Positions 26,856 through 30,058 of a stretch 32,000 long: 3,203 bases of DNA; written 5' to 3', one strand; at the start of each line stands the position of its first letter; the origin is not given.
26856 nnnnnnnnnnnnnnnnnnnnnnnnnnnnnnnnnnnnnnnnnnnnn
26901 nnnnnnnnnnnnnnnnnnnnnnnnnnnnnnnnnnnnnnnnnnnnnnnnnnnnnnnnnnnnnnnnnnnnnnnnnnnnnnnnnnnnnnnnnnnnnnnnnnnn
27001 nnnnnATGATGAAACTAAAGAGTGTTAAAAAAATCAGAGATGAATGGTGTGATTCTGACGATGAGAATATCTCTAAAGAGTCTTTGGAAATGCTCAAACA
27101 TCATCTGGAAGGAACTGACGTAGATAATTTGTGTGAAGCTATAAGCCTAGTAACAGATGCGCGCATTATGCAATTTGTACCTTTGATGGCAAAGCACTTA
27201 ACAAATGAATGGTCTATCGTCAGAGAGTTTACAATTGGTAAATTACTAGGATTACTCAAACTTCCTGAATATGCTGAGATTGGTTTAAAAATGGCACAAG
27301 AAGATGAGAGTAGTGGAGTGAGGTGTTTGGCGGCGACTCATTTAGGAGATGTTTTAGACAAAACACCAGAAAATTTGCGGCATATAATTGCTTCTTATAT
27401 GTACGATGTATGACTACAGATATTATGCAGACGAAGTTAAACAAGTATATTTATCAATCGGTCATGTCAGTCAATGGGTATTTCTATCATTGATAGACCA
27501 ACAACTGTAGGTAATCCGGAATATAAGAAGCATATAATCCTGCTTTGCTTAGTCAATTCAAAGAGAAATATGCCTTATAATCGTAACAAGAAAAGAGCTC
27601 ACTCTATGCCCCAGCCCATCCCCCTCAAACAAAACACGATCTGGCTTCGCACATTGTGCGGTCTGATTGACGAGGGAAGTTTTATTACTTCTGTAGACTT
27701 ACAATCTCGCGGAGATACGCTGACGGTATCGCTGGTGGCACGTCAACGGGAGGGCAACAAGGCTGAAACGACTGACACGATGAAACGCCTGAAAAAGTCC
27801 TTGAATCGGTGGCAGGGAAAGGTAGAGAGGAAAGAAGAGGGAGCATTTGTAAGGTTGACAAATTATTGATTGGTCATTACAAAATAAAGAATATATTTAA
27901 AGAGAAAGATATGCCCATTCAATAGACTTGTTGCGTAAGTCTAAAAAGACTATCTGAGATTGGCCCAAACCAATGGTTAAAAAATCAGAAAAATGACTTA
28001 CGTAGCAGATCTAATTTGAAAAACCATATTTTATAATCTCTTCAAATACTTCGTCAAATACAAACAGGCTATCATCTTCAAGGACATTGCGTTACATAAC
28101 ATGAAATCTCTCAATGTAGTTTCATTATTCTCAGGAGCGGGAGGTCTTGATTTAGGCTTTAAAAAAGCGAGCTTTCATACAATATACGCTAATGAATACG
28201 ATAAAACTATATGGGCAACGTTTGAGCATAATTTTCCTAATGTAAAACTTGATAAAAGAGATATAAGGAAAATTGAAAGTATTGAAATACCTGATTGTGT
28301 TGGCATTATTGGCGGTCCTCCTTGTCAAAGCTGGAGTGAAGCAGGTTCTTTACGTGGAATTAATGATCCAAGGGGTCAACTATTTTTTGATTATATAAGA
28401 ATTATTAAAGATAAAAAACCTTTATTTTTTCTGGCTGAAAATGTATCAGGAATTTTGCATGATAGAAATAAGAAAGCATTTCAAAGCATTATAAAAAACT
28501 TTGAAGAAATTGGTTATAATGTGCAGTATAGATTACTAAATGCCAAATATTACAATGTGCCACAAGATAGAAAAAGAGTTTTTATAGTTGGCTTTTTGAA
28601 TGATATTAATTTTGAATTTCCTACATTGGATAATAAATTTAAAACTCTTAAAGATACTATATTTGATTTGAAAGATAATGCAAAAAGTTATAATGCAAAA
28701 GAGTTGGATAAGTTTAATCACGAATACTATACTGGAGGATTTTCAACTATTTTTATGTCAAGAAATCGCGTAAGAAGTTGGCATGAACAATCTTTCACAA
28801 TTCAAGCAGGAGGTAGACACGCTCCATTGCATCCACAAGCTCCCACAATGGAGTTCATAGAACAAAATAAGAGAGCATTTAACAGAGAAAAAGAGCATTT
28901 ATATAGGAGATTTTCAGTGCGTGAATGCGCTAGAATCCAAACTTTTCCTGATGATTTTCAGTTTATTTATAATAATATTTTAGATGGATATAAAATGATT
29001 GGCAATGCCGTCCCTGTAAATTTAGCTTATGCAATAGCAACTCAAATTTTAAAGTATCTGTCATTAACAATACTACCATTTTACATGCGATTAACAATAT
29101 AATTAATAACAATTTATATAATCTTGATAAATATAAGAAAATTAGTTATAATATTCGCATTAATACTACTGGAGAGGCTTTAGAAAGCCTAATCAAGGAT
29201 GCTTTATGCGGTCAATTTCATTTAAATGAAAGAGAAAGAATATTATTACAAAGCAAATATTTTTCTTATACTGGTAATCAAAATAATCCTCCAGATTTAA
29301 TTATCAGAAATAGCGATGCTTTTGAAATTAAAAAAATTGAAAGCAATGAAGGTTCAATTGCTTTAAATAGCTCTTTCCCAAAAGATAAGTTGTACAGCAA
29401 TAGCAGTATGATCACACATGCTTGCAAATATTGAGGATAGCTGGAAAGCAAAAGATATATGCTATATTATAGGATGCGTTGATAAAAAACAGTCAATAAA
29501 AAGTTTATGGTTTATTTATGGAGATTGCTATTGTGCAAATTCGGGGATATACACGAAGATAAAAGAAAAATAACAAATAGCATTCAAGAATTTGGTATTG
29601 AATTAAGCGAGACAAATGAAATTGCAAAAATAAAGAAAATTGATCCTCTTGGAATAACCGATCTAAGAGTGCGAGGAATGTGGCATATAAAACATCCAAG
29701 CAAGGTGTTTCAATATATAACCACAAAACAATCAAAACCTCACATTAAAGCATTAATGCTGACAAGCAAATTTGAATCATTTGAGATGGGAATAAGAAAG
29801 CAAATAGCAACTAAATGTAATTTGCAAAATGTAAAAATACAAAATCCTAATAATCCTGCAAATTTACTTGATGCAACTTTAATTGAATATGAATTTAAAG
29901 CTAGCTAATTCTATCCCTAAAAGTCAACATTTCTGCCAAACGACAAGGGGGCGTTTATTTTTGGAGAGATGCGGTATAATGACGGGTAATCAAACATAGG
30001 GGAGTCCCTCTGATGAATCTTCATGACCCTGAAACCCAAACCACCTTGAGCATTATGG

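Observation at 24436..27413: Secreted 857-aa repeat protein coupled to a 135-aa HEAT-like protein: candidate undescribed toxin-immunity (or effector-chaperone) pair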

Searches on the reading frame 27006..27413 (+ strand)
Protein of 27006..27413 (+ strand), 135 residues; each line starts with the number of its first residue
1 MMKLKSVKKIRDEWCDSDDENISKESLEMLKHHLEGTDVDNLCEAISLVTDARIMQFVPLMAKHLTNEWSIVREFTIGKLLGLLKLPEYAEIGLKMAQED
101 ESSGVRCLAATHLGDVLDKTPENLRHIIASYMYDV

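Call 3: search_protein_families(library=pfam, proteins=[window:27006-27413:+], max_evalue=0.1)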
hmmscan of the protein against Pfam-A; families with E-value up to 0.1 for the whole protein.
window:27006-27413:+ (135 aa): 2 families
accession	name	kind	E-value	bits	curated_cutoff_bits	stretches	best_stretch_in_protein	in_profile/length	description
PF02985.28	HEAT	-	0.039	14.7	23.5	0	95-117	7-28/31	HEAT repeat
PF13646.12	HEAT_2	-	0.082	13.6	27.7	0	70-124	14-64/88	HEAT repeats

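Call 4: search_protein_families(library=phrogs, proteins=[window:27006-27413:+], max_evalue=0.1)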
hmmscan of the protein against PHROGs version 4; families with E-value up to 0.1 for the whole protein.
window:27006-27413:+ (135 aa): 0 families

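Call 7: search_protein_families(library=ncbifam, proteins=[window:27006-27413:+], max_evalue=0.1)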
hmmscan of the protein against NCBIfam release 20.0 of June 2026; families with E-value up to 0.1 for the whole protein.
window:27006-27413:+ (135 aa): 0 families

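Call 25: find_homologous_proteins(query=window:27006-27413:+, max_evalue=0.01)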
Query window:27006-27413:+ (135 aa): 18 proteins with E <= 0.01 among 24 candidates.
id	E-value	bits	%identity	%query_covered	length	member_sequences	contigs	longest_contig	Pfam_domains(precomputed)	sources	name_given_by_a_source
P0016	1.1e-82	293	100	99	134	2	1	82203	-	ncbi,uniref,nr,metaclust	ncbi:hypothetical protein Cva_00547 [Caedimonas varicaedens]|uniref:HEAT repeat protein n=1 Tax=Caed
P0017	2.9e-57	210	75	99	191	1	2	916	-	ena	-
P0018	4.8e-53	197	74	99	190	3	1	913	-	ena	-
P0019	8.0e-48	180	69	99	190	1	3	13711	PF13646.13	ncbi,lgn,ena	-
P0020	1.3e-47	179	70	99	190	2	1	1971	PF13646.13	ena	-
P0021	1.7e-47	179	66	99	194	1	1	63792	-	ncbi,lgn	ncbi:MAG: hypothetical protein ACRYGR_02885 [Janthinobacterium lividum]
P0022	5.8e-47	177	68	99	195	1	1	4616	PF13646.13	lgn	-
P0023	3.2e-46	175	66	99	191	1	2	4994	-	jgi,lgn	-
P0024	1.7e-44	169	63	99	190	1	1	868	-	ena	-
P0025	6.0e-43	164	65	99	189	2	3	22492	PF13646.13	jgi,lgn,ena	jgi:hypothetical protein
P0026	2.1e-42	162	65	98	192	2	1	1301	-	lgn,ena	-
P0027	3.9e-41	158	58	99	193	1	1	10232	-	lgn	-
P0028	2.6e-39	152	60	99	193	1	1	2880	-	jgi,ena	jgi:hypothetical protein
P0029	6.6e-37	145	57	99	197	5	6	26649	-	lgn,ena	-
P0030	6.3e-34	135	79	67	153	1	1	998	-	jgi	jgi:hypothetical protein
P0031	5.8e-26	109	51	98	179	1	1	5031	-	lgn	-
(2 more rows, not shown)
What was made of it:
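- Checked: All 15 full-length homologues are 179-197 aa (call 25).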

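Call 26: find_encoding_contigs(protein=P0021, flank=8000, max_places=2)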
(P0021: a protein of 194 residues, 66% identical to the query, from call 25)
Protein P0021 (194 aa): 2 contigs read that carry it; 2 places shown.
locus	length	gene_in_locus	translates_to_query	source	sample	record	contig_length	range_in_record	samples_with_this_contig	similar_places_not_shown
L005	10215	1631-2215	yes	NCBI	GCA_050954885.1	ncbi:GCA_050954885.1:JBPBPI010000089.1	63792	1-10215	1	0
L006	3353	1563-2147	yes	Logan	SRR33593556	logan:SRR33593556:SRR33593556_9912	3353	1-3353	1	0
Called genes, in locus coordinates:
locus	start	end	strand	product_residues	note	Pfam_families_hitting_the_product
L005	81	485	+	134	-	-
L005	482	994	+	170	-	PF14568:SUKH_6 (weak)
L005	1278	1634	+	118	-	PF15605:Ntox28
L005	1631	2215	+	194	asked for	-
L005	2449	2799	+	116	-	-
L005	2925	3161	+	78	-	-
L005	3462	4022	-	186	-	PF07811:TadE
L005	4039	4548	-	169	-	PF07811:TadE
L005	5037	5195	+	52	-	PF04964:Flp_Fap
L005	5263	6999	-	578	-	PF00575:S1, PF18614:RNase_II_C_S1 (faint), PF24685:OB_RRP5_4th (faint), PF00575:S1, PF23459:S1_RRP5 (weak), PF00575:S1, PF21710:Spt6_S1 (weak)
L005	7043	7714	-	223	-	PF02224:Cytidylate_kin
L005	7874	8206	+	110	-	PF09538:FYDLN_acid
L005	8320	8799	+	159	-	-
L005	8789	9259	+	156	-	PF03652:RuvX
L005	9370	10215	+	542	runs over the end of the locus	PF01266:DAO (faint), PF01946:Thi4 (weak), PF13450:NAD_binding_8 (weak), PF21162:ETFQO_UQ-bd, PF05187:Fer4_ETF_QO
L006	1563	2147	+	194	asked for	-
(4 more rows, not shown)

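Call 27: find_encoding_contigs(protein=P0025, flank=8000, max_places=2)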
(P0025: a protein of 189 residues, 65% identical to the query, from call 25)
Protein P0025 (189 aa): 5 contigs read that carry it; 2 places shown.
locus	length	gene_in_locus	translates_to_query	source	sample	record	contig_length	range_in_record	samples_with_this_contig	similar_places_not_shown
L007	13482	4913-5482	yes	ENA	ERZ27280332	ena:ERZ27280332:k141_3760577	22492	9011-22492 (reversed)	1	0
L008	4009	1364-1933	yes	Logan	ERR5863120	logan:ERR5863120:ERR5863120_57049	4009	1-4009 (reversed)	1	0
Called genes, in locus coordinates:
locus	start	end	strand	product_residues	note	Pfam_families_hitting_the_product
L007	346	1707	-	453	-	PF00083:Sugar_tr, PF07690:MFS_1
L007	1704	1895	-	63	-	-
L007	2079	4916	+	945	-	PF15605:Ntox28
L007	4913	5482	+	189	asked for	PF13646:HEAT_2 (faint)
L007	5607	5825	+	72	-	-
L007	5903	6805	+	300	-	PF04796:RepA_C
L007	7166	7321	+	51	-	-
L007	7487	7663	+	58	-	-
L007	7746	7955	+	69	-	PF00313:CSD, PF08206:OB_RNB (weak)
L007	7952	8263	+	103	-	PF00216:Bac_DNA_binding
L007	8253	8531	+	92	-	PF00216:Bac_DNA_binding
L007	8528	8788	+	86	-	PF04193:PQ-loop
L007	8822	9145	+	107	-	-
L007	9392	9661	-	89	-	-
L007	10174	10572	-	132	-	PF12728:HTH_17 (weak)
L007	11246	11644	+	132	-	PF13340:DUF4096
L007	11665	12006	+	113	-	PF01609:DDE_Tnp_1, PF13586:DDE_Tnp_1_2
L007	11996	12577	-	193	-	-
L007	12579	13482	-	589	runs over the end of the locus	PF00270:DEAD, PF04851:ResIII, PF18766:SWI2_SNF2, PF00271:Helicase_C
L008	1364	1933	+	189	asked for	PF13646:HEAT_2 (faint)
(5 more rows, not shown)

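Call 28: find_encoding_contigs(protein=P0029, flank=8000, max_places=2)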
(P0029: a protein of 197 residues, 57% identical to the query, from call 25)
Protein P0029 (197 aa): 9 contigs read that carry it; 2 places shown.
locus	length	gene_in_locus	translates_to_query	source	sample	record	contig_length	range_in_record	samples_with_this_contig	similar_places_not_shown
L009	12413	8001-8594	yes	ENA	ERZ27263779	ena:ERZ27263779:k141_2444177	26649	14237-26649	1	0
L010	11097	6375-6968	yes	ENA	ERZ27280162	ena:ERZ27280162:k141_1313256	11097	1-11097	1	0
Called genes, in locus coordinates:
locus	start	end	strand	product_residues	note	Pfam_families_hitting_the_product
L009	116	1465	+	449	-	PF00083:Sugar_tr, PF07690:MFS_1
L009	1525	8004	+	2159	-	PF04830:DUF637 (faint), PF15605:Ntox28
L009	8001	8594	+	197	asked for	-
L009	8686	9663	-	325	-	PF01051:Rep3_N, PF21205:Rep3_C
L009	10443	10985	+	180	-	PF14559:TPR_19 (faint), PF13181:TPR_8 (faint)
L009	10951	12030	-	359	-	-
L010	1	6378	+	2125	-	?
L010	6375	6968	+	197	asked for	-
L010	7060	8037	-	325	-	PF01051:Rep3_N, PF21205:Rep3_C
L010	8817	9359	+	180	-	PF14559:TPR_19 (faint), PF13181:TPR_8 (faint)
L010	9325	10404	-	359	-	-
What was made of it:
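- The partner follows the Ntox28 tip even when the tip is a stand-alone 118-aa orphan or sits on a CdiA-like protein (calls 26, 28).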

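Call 29: find_encoding_contigs(protein=P0019, flank=8000, max_places=2)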
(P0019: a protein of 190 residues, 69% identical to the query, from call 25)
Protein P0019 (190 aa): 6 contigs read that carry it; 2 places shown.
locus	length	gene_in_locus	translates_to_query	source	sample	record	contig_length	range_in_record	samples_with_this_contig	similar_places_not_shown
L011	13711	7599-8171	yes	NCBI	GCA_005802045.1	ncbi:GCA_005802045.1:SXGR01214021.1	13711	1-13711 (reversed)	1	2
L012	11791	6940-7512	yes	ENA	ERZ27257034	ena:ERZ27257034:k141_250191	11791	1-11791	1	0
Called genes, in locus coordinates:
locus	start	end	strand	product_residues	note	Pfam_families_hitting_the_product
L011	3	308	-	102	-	?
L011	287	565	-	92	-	-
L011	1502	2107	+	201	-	-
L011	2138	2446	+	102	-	-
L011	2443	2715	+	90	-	PF15731:MqsA_antitoxin, PF01381:HTH_3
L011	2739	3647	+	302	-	PF16684:ResT-TelK_cat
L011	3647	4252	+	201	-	-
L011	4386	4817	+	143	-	PF01724:DUF29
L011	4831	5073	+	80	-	PF00313:CSD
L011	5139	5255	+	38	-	-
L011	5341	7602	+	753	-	PF15605:Ntox28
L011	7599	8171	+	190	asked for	PF13646:HEAT_2 (faint)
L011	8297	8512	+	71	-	-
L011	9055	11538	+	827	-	PF23639:DUF7146, PF13362:Toprim_3, PF19263:DUF5906 (weak), PF03288:Pox_D5 (weak)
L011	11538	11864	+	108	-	-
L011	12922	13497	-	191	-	-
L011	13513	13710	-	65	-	?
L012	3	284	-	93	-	?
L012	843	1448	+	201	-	-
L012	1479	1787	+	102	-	-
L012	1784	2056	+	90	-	PF15731:MqsA_antitoxin, PF01381:HTH_3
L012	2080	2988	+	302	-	PF16684:ResT-TelK_cat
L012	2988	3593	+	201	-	-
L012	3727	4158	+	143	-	PF01724:DUF29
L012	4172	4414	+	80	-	PF00313:CSD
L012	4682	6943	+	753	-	PF15605:Ntox28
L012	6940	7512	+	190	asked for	PF13646:HEAT_2 (faint)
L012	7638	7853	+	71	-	-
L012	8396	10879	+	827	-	PF23639:DUF7146, PF13362:Toprim_3, PF19263:DUF5906 (weak), PF03288:Pox_D5 (weak)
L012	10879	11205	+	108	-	-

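Call 53: predict_structure(alignment_id=A3)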
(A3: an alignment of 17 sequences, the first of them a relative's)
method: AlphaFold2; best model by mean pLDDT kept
length: 195 residues; sequences in the alignment: 17
mean_pLDDT: 93.1   pTM: 0.87
mean pLDDT of the five models: 93.1, 92.9, 91.8, 89.8, 89.8
residues with pLDDT >= 90: 172; 70-90: 16; 50-70: 2; < 50: 5
segments of 3 or more residues with pLDDT < 50: 191-195
pLDDT, mean of each block of 10 residues (from residue 1): 86 92 96 94 96 97 96 98 98 98 97 97 97 95 96 95 87 93 88 38
secondary structure, 60 per line:
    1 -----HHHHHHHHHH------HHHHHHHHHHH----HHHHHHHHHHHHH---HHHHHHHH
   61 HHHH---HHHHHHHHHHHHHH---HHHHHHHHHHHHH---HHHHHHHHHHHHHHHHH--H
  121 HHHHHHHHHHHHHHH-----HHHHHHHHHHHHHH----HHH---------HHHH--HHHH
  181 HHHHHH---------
elements in order: H6-15 H22-32 H37-49 H53-64 H68-81 H85-97 H101-117 H120-135 H141-154 H171-174 H177-186

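Call 57: fold_search(model_id=the predicted structure, library=pdb)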
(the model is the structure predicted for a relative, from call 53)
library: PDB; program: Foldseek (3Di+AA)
matches with E <= 10: 1005; with E <= 0.001: 0
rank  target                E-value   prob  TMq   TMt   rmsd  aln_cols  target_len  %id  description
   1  5n3u_B                2.2e-03  1.00  0.53  0.59   6.5       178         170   18  The structure of the complex of CpcE and CpcF of phycocyanin lyase from Nostoc sp. PCC7120 (released 2017-12-06)
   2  6fsq                  6.2e-03  1.00  0.56  0.32   6.1       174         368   21  Structure of A3_bGFPD, an artificial bi-domain protein based on two different alphaRep domains : A3 and a GFP binding do (released 2018-08-08)
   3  8whi_A                6.2e-03  1.00  0.42  0.38  10.5       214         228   12  Crystal structure of native CLASP2 in complex with CLIP170 (released 2024-08-28)
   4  4imi_A                7.1e-03  1.00  0.54  0.34  10.5       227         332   10  Novel Modifications on C-terminal Domain of RNA Polymerase II can Fine- tune the Phosphatase Activity of Ssu72. (released 2013-08-07)
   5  4imj_A                9.0e-03  1.00  0.54  0.34  10.4       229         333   11  Novel Modifications on C-terminal Domain of RNA Polymerase II can Fine-tune the Phosphatase Activity of Ssu72 (released 2013-08-07)
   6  7z0g_C                1.0e-02  1.00  0.56  0.51   4.7       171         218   21  CPAP:TUBULIN:IE5 ALPHAREP COMPLEX P1 SPACE GROUP (released 2022-04-13)
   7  8whl_C                1.0e-02  1.00  0.43  0.39   9.8       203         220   12  Crystal structure of CLASP2 in complex with CENP-E (released 2024-08-28)
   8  7z0g_T                1.2e-02  1.00  0.56  0.51   4.7       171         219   21  CPAP:TUBULIN:IE5 ALPHAREP COMPLEX P1 SPACE GROUP (released 2022-04-13)
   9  8twe_A                1.2e-02  1.00  0.44  0.25   8.3       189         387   16  Cryo-EM structure of the PP2A:B55-FAM122A complex, B55 body (released 2023-11-01)
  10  8whh_D                1.4e-02  1.00  0.45  0.41   9.2       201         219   13  Crystal structure of Se-Met derivative CLASP2 in complex with CLIP170 (released 2024-08-28)
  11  8whl_B                1.4e-02  1.00  0.43  0.39  10.2       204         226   12  Crystal structure of CLASP2 in complex with CENP-E (released 2024-08-28)
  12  7q1f_T                1.5e-02  1.00  0.56  0.50   7.1       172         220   20  CPAP:TUBULIN:IE5 ALPHAREP COMPLEX (released 2022-04-20)
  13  9t1m_A                1.6e-02  1.00  0.55  0.68   5.0       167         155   20  Nuclear export protein/Non-structural protein 2 (NEP/NS2) in complex with artificial alpha Rep protein (released 2025-11-12)
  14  6mq7_A                1.6e-02  1.00  0.46  0.39   8.6       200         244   10  Crystal structure of CLASP1 TOG2 domain at 1.78A resolution (released 2019-07-17)
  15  7q1f_C                1.7e-02  1.00  0.56  0.50   7.3       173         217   20  CPAP:TUBULIN:IE5 ALPHAREP COMPLEX (released 2022-04-20)
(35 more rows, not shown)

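Call 80: search_solved_structures(query=A3, max_evalue=1, show_alignments=0)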
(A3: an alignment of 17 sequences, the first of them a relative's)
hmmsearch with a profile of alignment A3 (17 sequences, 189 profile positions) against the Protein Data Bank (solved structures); distinct sequences matched with E-value up to 1: 39.
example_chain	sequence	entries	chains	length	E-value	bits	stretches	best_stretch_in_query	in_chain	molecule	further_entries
4zv6_A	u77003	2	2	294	2e-06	31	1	57-117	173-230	AlphaRep-7 | alpha-Rep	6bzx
4xl5_C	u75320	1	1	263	3.8e-06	30.2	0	57-116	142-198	bGFP-A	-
6fsq_A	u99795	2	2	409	4.7e-06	29.8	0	26-117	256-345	alphaRep A3_bGFPD | A3_bGFPD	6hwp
9sah_A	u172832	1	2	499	5.9e-06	29.5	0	57-116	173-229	E4-NB2 synthetic fusion protein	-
6gwc_C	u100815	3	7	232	1.8e-05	27.9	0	57-116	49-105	iE5 ALPHAREP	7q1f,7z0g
9rhz_A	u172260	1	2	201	0.00025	24.2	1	57-115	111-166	ALPHAREP bE5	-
7p0h_A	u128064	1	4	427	0.00029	24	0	57-116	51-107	Helicobacter pylori ComF fused to an artificial alphaREP crystallization helper (named B2)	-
8aw4_A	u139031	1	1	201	0.00075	22.7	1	57-116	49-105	ALPHAREP bB-E3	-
6gx7_E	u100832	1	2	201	0.00077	22.6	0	57-116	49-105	iiiA5 ALPHAREP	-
5dcq_A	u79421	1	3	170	0.001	22.2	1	57-115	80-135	artificial repeat proteins (alphaREP3)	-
3ltj_A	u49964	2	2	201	0.008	19.3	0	57-117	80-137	AlphaRep-4 | bA3-2: binder of A3 protein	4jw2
3ltm_A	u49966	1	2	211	0.0094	19.1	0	57-116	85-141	Alpha-Rep4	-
6veh_A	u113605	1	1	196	0.015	18.4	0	57-116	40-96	HEAT repeat domain-containing protein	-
4xrk_A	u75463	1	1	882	0.017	18.3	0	96-144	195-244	Importin Beta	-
9t1m_A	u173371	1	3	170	0.019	18.1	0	57-116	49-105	Alpha Rep E4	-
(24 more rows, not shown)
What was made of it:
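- On HEAT-repeat immunity (Imm-HEAT / Pfam HEAT_2): The sequence profile matches alphaRep at E = 2e-6 (calls 53, 57, 80).
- Checked: The AF2 model of a full-length homologue has pLDDT 93, its best PDB folds are HEAT-like, and the family profile hits alphaRep at E = 2e-6 (calls 53, 57, 80).
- HEAT-like fold: AF2 pLDDT 93, with Foldseek and profile hits to HEAT/alphaRep (calls 53, 57, 80).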

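Call 84: search_protein_families(library=pfam, proteins=[P0022, P0017, P0019, P0021, P0025, P0029, P0031], max_evalue=0.01)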
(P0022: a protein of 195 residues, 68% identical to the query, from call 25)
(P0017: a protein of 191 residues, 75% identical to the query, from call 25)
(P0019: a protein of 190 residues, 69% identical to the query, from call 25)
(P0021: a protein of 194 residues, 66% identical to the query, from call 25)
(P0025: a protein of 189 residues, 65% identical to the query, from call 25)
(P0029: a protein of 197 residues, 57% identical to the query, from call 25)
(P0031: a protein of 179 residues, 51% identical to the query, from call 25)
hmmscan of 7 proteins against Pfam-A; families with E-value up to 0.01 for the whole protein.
P0022 (195 aa): 3 families
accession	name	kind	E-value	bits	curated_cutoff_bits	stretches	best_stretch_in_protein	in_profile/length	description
PF02985.28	HEAT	-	0.00013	22.3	23.5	0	57-82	3-28/31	HEAT repeat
PF12765.13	Cohesin_HEAT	-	0.00037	21.3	21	0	57-74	21-38/42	HEAT repeat associated with sister chromatid cohesion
PF13646.12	HEAT_2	-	0.00087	20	27.7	1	26-111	2-87/88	HEAT repeats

P0017 (191 aa): 1 family
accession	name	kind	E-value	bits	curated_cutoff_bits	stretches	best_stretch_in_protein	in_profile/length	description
PF02985.28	HEAT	-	0.00039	20.8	23.5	0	94-117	7-29/31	HEAT repeat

P0019 (190 aa): 2 families
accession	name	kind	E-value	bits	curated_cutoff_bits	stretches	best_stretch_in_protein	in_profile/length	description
PF13646.12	HEAT_2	-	1.1e-08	35.7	27.7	2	26-111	2-87/88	HEAT repeats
PF02985.28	HEAT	-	0.00066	20.1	23.5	0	93-115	7-28/31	HEAT repeat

P0021 (194 aa): 1 family
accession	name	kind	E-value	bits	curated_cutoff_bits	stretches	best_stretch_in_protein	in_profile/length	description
PF13646.12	HEAT_2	-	0.0008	20.1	27.7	1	60-119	4-62/88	HEAT repeats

P0025 (189 aa): 3 families
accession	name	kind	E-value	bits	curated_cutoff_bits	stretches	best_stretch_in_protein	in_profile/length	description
PF13646.12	HEAT_2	-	0.00036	21.2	27.7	1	26-111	2-87/88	HEAT repeats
PF02985.28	HEAT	-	0.0011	19.4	23.5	0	93-116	7-29/31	HEAT repeat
PF01347.28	Vitellogenin_N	-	0.002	17.2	24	1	54-153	458-558/590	Lipoprotein amino terminal region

P0029 (197 aa): 0 families

P0031 (179 aa): 1 family
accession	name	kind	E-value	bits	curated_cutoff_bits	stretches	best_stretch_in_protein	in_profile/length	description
PF13646.12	HEAT_2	-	0.00054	20.6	27.7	1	31-108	12-88/88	HEAT repeats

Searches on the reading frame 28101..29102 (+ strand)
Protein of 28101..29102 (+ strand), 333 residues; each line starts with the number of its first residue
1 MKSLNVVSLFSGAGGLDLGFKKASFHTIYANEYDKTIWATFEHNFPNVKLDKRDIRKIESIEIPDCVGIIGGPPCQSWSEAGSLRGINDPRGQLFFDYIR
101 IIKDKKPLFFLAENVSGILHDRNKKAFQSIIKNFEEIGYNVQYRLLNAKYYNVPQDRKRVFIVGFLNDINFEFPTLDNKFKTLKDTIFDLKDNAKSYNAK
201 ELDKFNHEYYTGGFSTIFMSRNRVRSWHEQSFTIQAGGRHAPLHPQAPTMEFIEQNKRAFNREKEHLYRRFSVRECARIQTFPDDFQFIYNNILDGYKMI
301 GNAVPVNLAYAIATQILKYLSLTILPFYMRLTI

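Call 3: search_protein_families(library=pfam, proteins=[window:28101-29102:+], max_evalue=0.1)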
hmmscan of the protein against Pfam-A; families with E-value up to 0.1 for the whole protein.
window:28101-29102:+ (333 aa): 2 families
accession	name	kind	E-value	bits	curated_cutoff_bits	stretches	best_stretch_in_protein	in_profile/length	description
PF00145.23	DNA_methylase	-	6.2e-100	335.2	22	1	5-318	2-324/324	C-5 cytosine-specific DNA methylase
PF09445.16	Methyltransf_15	-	0.017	15.2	22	1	6-45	4-42/165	RNA cap guanine-N2 methyltransferase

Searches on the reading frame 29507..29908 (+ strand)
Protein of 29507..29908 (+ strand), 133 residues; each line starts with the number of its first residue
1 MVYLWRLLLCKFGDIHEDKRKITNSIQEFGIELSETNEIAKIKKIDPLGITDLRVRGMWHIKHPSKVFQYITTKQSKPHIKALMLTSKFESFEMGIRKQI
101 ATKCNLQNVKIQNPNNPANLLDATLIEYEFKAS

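Call 37: search_protein_families(library=pfam, proteins=[window:29507-29908:+], max_evalue=0.01)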
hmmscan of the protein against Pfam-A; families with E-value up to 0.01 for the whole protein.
window:29507-29908:+ (133 aa): 1 family
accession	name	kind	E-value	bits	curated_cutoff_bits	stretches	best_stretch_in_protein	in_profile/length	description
PF09521.16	RE_NgoPII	-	1e-23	84.2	25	1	19-113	162-258/262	NgoPII restriction endonuclease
